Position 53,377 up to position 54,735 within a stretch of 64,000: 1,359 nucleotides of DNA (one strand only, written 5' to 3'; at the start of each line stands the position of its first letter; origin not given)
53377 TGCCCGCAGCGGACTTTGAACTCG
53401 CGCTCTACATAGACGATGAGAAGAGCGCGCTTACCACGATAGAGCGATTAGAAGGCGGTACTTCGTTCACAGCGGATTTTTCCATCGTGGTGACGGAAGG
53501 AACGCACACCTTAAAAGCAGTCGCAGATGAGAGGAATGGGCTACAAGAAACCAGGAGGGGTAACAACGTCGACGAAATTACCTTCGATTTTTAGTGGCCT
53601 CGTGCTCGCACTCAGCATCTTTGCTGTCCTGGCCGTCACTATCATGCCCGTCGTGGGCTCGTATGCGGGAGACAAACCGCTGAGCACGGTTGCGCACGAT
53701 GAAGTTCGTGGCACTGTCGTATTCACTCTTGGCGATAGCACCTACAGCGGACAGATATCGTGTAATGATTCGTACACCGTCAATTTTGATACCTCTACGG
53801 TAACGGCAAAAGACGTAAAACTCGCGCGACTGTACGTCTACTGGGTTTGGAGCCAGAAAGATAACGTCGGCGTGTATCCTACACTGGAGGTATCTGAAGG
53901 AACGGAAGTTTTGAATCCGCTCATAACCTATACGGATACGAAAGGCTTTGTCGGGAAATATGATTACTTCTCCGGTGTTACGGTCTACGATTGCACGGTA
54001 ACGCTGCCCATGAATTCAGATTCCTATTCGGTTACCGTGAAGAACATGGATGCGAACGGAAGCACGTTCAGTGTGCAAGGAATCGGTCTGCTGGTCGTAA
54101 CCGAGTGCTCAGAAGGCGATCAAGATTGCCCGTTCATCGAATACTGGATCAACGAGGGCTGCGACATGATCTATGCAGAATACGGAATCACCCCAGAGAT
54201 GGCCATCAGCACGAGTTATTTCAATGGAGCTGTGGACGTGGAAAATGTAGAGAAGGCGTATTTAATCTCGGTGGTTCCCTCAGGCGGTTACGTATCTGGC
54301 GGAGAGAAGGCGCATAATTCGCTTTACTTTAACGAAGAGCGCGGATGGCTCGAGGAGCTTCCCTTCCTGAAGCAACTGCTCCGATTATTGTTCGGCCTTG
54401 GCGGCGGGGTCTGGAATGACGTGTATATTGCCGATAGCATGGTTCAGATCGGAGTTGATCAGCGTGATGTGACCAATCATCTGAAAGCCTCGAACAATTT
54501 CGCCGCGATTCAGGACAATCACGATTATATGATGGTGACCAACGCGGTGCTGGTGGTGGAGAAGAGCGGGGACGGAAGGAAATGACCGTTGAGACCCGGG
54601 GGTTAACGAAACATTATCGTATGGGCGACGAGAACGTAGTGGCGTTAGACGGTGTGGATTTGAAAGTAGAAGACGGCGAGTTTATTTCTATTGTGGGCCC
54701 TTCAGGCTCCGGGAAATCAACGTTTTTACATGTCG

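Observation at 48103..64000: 16-kb surface locus: five paralogs of an uncharacterised 'ARLYV.W' (DUF3344-like) domain around a MacB-type ABC pump, with CARDB, PKD, cohesin, dockerin and PGF-CTERM modules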

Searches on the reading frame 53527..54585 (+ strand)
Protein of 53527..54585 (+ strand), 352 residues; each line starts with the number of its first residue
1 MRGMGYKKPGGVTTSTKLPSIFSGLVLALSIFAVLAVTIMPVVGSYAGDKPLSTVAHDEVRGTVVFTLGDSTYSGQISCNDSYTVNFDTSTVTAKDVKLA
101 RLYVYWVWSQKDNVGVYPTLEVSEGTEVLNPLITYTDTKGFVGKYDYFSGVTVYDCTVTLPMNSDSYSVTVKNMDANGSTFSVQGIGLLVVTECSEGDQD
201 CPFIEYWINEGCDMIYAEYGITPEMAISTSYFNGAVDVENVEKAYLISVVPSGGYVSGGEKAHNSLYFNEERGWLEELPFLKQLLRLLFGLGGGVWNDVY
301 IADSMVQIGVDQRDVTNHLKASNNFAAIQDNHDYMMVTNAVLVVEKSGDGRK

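Call 5: search_protein_families(library=pfam, proteins=[window:53527-54585:+], max_evalue=0.01)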
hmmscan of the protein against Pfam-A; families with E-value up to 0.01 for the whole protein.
window:53527-54585:+ (352 aa): 1 family
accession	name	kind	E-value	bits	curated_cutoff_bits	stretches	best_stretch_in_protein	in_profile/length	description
PF11824.13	DUF3344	-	5.3e-61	207.1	27.2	1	45-345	1-275/275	Protein of unknown function (DUF3344)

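Call 6: search_protein_families(library=ncbifam, proteins=[window:53527-54585:+], max_evalue=0.01)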
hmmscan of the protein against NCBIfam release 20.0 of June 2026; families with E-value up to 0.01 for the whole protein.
window:53527-54585:+ (352 aa): 0 families

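Call 14: find_homologous_proteins(query=window:53527-54585:+, max_evalue=0.00001)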
Query window:53527-54585:+ (352 aa): 237 proteins with E <= 0.00001 among 4528 candidates; the best 120 are listed.
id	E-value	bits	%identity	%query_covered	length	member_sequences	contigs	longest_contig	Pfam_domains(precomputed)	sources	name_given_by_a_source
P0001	2.0e-198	677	92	93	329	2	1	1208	PF11824.14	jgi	-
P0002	5.5e-183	626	84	92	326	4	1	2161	PF11824.14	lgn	-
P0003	1.2e-180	618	82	94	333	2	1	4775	PF11824.14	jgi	jgi:hypothetical protein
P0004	5.9e-180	616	83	95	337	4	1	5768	PF11824.14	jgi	-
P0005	1.1e-170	586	76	94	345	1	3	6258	PF11824.14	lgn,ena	-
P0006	1.3e-166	572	77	89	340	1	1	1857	PF11824.14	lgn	-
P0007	2.5e-164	565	73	94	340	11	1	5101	PF11824.14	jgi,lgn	jgi:hypothetical protein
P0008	1.5e-160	552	74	93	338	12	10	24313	PF11824.14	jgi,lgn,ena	-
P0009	3.4e-160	551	76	88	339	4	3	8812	PF11824.14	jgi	jgi:hypothetical protein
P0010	9.7e-160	550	74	93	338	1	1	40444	PF11824.14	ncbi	ncbi:MAG: DUF3344 domain-containing protein [Candidatus Methanospirareceae archaeon]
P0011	5.2e-159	547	70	98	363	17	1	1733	PF11824.14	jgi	-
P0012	1.3e-158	546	72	95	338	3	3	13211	PF11824.14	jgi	jgi:hypothetical protein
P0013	5.1e-157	541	72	95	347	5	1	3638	PF11824.14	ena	-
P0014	3.2e-156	538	75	88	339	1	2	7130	PF11824.14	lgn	-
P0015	5.5e-156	537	72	94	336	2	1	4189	PF11824.14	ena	-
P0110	1.2e-87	312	50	87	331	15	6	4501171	PF11824.14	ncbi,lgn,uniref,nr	ncbi:cell surface protein [Methanosarcina barkeri CM1]|uniref:Cell surface protein n=3 Tax=Methanosa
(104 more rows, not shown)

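Call 15: find_encoding_contigs(protein=P0110, flank=10000, max_places=3)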
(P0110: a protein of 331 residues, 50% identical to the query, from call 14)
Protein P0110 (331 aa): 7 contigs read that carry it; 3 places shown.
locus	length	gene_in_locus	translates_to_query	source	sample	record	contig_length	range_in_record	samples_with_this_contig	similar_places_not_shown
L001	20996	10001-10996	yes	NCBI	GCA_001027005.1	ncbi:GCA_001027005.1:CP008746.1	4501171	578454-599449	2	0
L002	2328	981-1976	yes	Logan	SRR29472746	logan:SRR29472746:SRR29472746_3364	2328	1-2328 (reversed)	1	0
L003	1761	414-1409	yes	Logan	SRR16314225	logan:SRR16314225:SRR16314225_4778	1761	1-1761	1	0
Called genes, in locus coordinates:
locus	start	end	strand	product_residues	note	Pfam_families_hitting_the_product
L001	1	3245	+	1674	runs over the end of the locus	PF05048:NosD, PF13229:Beta_helix, PF00801:PKD, PF18911:PKD_4, PF00801:PKD, PF18911:PKD_4, PF07705:CARDB, PF11824:DUF3344, +17 more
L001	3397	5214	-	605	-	PF03193:RsgA_GTPase (faint), PF02367:TsaE (faint), PF13476:AAA_23 (faint), PF20720:nSTAND3 (faint), PF00005:ABC_tran, PF13191:AAA_16 (weak), PF00005:ABC_tran, PF13304:AAA_21 (weak), +9 more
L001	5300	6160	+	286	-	PF02361:CbiQ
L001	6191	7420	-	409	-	PF11824:DUF3344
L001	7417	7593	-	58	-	-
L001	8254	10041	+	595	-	PF11824:DUF3344, PF07705:CARDB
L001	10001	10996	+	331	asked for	PF11824:DUF3344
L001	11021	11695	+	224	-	PF02463:SMC_N (faint), PF00005:ABC_tran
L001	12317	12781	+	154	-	-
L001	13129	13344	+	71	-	-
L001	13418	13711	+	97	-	PF12840:HTH_20, PF01022:HTH_5, PF01047:MarR (weak), PF08279:HTH_11 (weak), PF12802:MarR_2 (faint), PF01978:TrmB (weak), PF03551:PadR (faint), PF13412:HTH_24 (weak)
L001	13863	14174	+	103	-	PF03059:NAS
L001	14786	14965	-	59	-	PF06445:GyrI-like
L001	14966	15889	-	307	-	-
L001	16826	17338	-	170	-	-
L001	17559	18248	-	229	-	-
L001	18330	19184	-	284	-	PF00376:MerR, PF13411:MerR_1, PF06445:GyrI-like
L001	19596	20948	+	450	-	-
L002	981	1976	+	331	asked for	PF11824:DUF3344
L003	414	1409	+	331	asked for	PF11824:DUF3344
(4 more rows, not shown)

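Call 16: find_encoding_contigs(protein=P0010, flank=10000, max_places=2)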
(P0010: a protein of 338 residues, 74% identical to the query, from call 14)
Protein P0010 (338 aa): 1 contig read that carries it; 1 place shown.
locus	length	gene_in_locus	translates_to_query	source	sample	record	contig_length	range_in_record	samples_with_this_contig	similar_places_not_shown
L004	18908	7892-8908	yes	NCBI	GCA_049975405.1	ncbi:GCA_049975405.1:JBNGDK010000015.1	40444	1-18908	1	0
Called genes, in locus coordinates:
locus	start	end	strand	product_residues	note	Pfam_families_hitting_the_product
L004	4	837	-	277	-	PF01993:MTD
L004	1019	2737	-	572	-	PF00749:tRNA-synt_1c, PF03950:tRNA-synt_1c_C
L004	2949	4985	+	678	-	PF00932:LTD, PF18911:PKD_4, PF00801:PKD, PF22352:K319L-like_PKD, PF18911:PKD_4, PF00801:PKD, PF22352:K319L-like_PKD, PF00404:Dockerin_1 (weak), +1 more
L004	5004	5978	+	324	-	PF18884:TSP3_bac (weak)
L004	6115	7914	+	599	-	PF11824:DUF3344, PF07705:CARDB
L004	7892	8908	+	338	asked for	PF11824:DUF3344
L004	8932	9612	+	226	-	PF00005:ABC_tran, PF02463:SMC_N (faint), PF13304:AAA_21 (faint)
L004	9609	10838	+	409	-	PF12704:MacB_PCD, PF02687:FtsX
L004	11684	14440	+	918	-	PF07705:CARDB, PF11824:DUF3344, PF07705:CARDB, PF11824:DUF3344, PF18884:TSP3_bac (faint)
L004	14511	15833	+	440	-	PF11824:DUF3344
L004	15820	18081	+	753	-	PF07705:CARDB, PF11824:DUF3344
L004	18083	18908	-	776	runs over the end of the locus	-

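Call 22: find_related_loci(query=A2, collection=genome_contigs, flank=10000)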
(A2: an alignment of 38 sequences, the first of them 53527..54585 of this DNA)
Query A2 (352 aa) in genome_contigs; peptide patterns used: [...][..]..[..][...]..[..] (x = any residue, [..] = any of these).
157 stretches matched a pattern; 105 encode a relative of the query (tblastn E <= 1e-3); the best 80 are kept; 79 distinct loci.
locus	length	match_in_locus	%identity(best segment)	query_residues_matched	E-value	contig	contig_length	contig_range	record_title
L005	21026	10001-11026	76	7-347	6e-178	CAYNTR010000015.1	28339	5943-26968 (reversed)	MAG TPA_asm: uncultured Halobacteria archaeon isolate binchicken_co395_157 genome assembly, contig: NODE_236_length_2833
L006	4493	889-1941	70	1-346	2e-167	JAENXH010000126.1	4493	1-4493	MAG: Methanosarcinales archaeon isolate 14_8_m_bin28 NODE_126_length_4493_cov_3.624094, whole genome shotgun sequence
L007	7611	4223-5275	68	7-352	4e-162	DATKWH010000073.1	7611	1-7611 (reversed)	MAG TPA_asm: Candidatus Bathyarchaeia archaeon isolate SMAG_U14158 k141_1131886, whole genome shotgun sequence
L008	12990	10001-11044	70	1-346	3e-160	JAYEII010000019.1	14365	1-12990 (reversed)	MAG: Methanobacteriota archaeon isolate MAG195 MAG195_19, whole genome shotgun sequence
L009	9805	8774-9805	73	1-341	2e-156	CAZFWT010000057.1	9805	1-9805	MAG TPA_asm: uncultured Halobacteria archaeon isolate SRP178699_co2_296 genome assembly, contig: NODE_7026_length_9805_c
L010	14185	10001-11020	67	1-349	5e-152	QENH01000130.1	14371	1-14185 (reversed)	Methanophagales archaeon isolate CONS3730B06UFb1 Ga0123266_1077, whole genome shotgun sequence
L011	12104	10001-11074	66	1-346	2e-151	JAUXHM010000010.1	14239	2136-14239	MAG: Methanophagales archaeon isolate CSMAG_2955 CSMAG_2955_k119_731576_length_14239_cov_22.9749, whole genome shotgun s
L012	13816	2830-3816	67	7-344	7e-151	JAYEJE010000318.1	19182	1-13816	MAG: Methanobacteriota archaeon isolate MAG172 MAG172_318, whole genome shotgun sequence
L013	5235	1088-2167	64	1-346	8e-149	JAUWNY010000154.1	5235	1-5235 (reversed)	MAG: Methanophagales archaeon isolate CSMAG_2436 CSMAG_2436_k141_192875_length_5235_cov_57.4134, whole genome shotgun se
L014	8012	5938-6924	66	7-344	2e-146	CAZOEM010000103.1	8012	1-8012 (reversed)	MAG TPA_asm: uncultured Halobacteria archaeon isolate binchicken_co116_93 genome assembly, contig: NODE_10588_length_801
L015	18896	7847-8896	73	1-347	1e-157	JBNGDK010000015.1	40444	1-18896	MAG: Candidatus Methanospirareceae archaeon isolate E05-026 bin11.fa-15, whole genome shotgun sequence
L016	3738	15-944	69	44-344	4e-143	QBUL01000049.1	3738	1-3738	ANME-1 cluster archaeon GoMg1 GOMG1_141, whole genome shotgun sequence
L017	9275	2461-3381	56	32-347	2e-118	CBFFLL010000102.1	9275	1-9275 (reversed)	Candidatus Methanoperedens nitroreducens isolate unclassified Methanoperidens genome assembly, contig: MAG037_102, whole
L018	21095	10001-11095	58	8-340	2e-111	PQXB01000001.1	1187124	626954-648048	MAG: Candidatus Methanophagaceae archaeon isolate G37ANME1 NODE_1_length_1187124_cov_56.3543, whole genome shotgun seque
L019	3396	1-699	71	127-352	1e-110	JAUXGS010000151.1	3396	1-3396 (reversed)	MAG: Methanosarcinales archaeon isolate CSMAG_2935 CSMAG_2935_k117_2971306_length_3396_cov_10.0403, whole genome shotgun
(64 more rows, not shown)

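Call 26: predict_structure(alignment_id=A2)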
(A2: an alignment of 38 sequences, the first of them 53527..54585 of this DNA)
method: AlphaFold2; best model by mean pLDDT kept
length: 352 residues; sequences in the alignment: 38
mean_pLDDT: 82.2   pTM: 0.80
mean pLDDT of the five models: 82.2, 80.9, 80.5, 79.5, 78.7
residues with pLDDT >= 90: 176; 70-90: 98; 50-70: 47; < 50: 31
segments of 3 or more residues with pLDDT < 50: 1-19, 37-46
pLDDT, mean of each block of 10 residues (from residue 1): 42 45 68 57 47 94 95 95 95 83 95 90 93 83 71 91 85 95 96 87 96 76 79 93 97 65 89 72 75 87 85 96 92 87 87 43
secondary structure, 60 per line:
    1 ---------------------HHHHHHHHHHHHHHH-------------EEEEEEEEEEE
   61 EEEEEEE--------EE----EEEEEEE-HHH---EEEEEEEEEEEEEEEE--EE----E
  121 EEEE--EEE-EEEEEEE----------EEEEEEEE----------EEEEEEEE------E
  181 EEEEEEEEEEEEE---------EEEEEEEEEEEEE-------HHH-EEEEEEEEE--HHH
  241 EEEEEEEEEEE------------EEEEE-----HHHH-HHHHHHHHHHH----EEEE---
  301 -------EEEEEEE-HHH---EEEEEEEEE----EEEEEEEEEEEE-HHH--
elements in order: H22-36 E50-67 E82-88 E96-111 E120-124 E127-129 E131-137 E148-155 E166-173 E180-193 E203-215 E227-235 E241-251 E264-268 H274-277 H279-289 E294-297 E308-314 E322-330 E335-346

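Call 29: fold_search(model_id=the predicted structure, library=pdb)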
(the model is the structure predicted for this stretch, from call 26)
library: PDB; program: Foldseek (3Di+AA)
matches with E <= 10: 1103; with E <= 0.001: 7
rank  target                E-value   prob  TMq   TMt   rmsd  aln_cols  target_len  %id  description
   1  5x7o_A                5.8e-05  0.94  0.21  0.07  18.8       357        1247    8  Crystal structure of Paenibacillus sp. 598K alpha-1,6-glucosyltransferase (released 2017-07-26)
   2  2vvf_A                2.1e-04  0.89  0.20  0.23  14.2       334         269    9  Crystal structure of the major capsid protein P2 from Bacteriophage PM2 (released 2008-09-16)
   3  5ckm                  2.3e-04  0.89  0.19  0.23  26.1       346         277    8  The CUB1-EGF-CUB2 domains of rat MBL-associated serine protease-2 (MASP-2) bound to Ca2+ (released 2017-01-18)
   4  2zxq                  3.2e-04  0.91  0.23  0.09  17.1       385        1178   11  Crystal structure of endo-alpha-N-acetylgalactosaminidase from Bifidobacterium longum (EngBF) (released 2009-06-16)
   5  7zzz_A                4.1e-04  0.38  0.15  0.18  17.5       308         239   11  Bacteriophage phiCjT23 capsid (released 2022-12-14)
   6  5iku                  5.5e-04  0.84  0.17  0.23  19.8       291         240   11  Crystal structure of the Hathewaya histolytica ColG tandem collagen-binding domain s3as3b in the presence of calcium at  (released 2017-03-15)
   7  6fih_A                7.2e-04  0.89  0.22  0.21  17.4       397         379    7  Crystal structure of the ANX2 ectodomain from Arabidopsis thaliana (released 2018-07-11)
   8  4w8j                  1.2e-03  0.72  0.20  0.08  19.6       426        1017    8  Structure of the full-length insecticidal protein Cry1Ac reveals intriguing details of toxin packaging into in vivo form (released 2014-09-17)
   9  5oac_A                1.2e-03  0.41  0.17  0.18  13.4       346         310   10  FLiP major capsid protein (released 2017-07-26)
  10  8xbs_A                1.3e-03  0.63  0.18  0.12  14.9       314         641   10  C. elegans apo-SID1 structure (released 2024-06-05)
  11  6nps_B                1.4e-03  0.57  0.19  0.08  20.7       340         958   10  Crystal structure of GH115 enzyme AxyAgu115A from Amphibacillus xylanus (released 2020-07-15)
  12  3pms                  1.6e-03  0.80  0.22  0.25  16.1       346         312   12  Recombinant peptide: N-glycanase F (PNGase F) (released 2011-01-26)
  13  9vla_A                1.8e-03  0.91  0.27  0.20  13.7       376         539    8  Crystal structure of PNGase Bb in complex with MUXF glycopeptide (released 2026-02-18)
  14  6fig_A                1.8e-03  0.60  0.20  0.18  18.2       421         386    8  Crystal structure of the ANX1 ectodomain from Arabidopsis thaliana (released 2018-07-11)
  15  8hhe_B                1.8e-03  0.35  0.18  0.11  17.8       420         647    8  Crystal structure of Cry5B from Bacillus thuringiensis at 4.5 A resolution (released 2022-12-07)
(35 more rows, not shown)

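Call 50: search_dna_similar(query=window:53527-54585:+, collection=plasmids, mode=protein, max_rows=15)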
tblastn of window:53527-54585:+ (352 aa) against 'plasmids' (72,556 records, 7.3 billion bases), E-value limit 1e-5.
No match.

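Call 52: fold_search(model_id=the predicted structure, library=viral)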
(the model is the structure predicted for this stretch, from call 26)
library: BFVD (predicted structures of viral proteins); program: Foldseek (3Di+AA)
matches with E <= 10: 1461; with E <= 0.001: 21
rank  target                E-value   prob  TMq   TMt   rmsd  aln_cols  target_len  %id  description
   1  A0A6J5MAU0            2.2e-05  0.91  0.20  0.10  18.6       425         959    8  Uncharacterized protein [uncultured Caudovirales phage]
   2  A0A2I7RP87            4.1e-05  0.98  0.23  0.22  25.1       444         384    8  (no name in the UniProt tables at hand)
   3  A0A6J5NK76            4.8e-05  0.99  0.23  0.21  48.6       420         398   10  Uncharacterized protein [uncultured Caudovirales phage]
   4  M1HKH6                6.6e-05  0.99  0.23  0.18  16.9       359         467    8  (no name in the UniProt tables at hand)
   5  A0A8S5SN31            8.7e-05  0.89  0.21  0.14  32.0       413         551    7  Uncharacterized protein [Siphoviridae sp. ctj912]
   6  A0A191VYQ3            2.5e-04  1.00  0.32  0.37  18.8       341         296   11  Uncharacterized protein [Roseobacter phage RD-1410Ws-07]
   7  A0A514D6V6            2.5e-04  0.72  0.20  0.17  32.6       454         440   11  Capsid protein [Riboviria sp.]
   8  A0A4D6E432            2.6e-04  1.00  0.28  0.29   8.2       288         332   10  Minor tail protein [Gordonia phage GodonK]
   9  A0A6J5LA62            3.3e-04  1.00  0.35  0.45   8.4       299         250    8  Uncharacterized protein [uncultured Caudovirales phage]
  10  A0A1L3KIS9            3.3e-04  0.54  0.16  0.15  32.7       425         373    9  (no name in the UniProt tables at hand)
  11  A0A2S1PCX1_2          3.4e-04  0.99  0.25  0.13  11.3       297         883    9  Minor tail protein [Mycobacterium phage TChen]
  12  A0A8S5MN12            4.1e-04  0.80  0.22  0.07  20.1       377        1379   10  Uncharacterized protein [Siphoviridae sp. ct89Z21]
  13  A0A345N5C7            4.3e-04  0.90  0.19  0.25  12.2       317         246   11  (no name in the UniProt tables at hand)
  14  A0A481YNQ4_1          4.8e-04  0.80  0.20  0.08  19.2       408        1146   10  Collagen triple helix repeat protein [Pithovirus LCDPAC02]
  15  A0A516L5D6            6.0e-04  1.00  0.34  0.48   7.4       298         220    8  (no name in the UniProt tables at hand)
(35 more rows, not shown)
